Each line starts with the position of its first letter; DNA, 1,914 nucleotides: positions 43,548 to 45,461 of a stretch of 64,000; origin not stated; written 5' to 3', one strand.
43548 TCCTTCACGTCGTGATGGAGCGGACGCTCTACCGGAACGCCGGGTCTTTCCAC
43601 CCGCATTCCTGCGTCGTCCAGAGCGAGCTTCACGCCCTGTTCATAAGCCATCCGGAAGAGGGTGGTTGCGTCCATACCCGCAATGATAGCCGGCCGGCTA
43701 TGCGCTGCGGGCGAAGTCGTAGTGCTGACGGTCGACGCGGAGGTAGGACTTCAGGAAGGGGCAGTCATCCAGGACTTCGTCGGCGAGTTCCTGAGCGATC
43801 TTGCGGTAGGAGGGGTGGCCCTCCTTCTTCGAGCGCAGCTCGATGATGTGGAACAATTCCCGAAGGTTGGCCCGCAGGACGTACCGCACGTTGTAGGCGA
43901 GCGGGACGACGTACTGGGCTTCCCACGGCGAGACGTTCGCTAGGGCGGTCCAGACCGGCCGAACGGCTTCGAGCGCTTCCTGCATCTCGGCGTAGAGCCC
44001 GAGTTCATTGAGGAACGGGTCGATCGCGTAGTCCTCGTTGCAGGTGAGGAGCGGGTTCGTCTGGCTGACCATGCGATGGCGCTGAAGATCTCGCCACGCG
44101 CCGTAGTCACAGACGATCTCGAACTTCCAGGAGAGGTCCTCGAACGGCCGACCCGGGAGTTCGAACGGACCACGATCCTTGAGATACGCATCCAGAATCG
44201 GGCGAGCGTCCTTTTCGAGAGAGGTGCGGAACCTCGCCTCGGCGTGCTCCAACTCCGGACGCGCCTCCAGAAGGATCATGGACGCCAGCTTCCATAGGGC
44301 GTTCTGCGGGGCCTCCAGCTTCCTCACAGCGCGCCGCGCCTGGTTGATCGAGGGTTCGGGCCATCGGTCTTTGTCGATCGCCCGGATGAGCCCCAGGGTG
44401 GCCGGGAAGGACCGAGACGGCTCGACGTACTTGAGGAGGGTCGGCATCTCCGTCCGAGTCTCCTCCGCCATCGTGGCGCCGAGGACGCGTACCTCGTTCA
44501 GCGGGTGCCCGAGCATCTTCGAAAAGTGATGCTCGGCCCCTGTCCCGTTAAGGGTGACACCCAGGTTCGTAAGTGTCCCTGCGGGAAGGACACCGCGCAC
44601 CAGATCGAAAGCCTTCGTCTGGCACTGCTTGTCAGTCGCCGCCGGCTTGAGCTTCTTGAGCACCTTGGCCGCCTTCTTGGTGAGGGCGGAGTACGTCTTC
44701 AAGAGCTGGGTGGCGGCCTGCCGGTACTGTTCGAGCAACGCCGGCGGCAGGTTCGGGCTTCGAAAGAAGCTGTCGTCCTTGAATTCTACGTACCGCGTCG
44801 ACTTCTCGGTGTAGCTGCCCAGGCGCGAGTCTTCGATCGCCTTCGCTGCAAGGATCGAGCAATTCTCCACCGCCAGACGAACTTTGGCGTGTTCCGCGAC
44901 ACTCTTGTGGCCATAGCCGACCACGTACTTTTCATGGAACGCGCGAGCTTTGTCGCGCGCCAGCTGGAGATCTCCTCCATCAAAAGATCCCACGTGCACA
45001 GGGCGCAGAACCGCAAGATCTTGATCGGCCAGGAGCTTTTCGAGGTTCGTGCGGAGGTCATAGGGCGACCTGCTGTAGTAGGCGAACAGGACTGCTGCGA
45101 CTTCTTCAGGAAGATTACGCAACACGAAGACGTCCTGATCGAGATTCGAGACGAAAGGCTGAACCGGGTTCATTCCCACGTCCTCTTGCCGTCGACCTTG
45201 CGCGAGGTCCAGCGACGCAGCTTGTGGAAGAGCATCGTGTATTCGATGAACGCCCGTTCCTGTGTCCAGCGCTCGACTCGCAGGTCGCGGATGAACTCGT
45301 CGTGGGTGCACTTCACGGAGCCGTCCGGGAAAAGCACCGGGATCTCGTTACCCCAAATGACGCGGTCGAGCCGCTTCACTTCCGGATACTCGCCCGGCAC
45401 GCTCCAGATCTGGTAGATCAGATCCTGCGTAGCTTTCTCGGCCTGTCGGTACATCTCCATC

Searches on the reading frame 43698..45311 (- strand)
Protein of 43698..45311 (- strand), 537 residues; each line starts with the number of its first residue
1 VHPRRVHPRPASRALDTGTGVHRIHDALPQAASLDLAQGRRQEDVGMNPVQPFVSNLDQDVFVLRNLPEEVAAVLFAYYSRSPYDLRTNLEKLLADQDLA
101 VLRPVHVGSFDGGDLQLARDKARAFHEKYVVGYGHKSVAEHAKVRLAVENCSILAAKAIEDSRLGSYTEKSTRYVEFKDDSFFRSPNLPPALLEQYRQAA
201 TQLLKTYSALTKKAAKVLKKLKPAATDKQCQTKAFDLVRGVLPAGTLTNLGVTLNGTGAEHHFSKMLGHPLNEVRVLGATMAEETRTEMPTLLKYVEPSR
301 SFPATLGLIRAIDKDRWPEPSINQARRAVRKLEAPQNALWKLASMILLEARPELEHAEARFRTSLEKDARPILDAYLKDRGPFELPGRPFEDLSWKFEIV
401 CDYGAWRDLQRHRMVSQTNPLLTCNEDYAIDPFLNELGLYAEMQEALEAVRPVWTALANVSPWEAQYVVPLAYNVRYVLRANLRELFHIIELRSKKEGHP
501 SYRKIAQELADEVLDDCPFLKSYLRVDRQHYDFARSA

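Call 13: search_protein_families(library=pfam, proteins=[window:43698-45311:-], max_evalue=0.001)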
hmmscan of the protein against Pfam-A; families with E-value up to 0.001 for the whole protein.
window:43698-45311:- (537 aa): 1 family
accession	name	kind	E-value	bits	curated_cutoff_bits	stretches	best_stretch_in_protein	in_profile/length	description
PF02511.20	Thy1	-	4.7e-44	150.9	24.8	2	118-291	34-191/191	Thymidylate synthase complementing protein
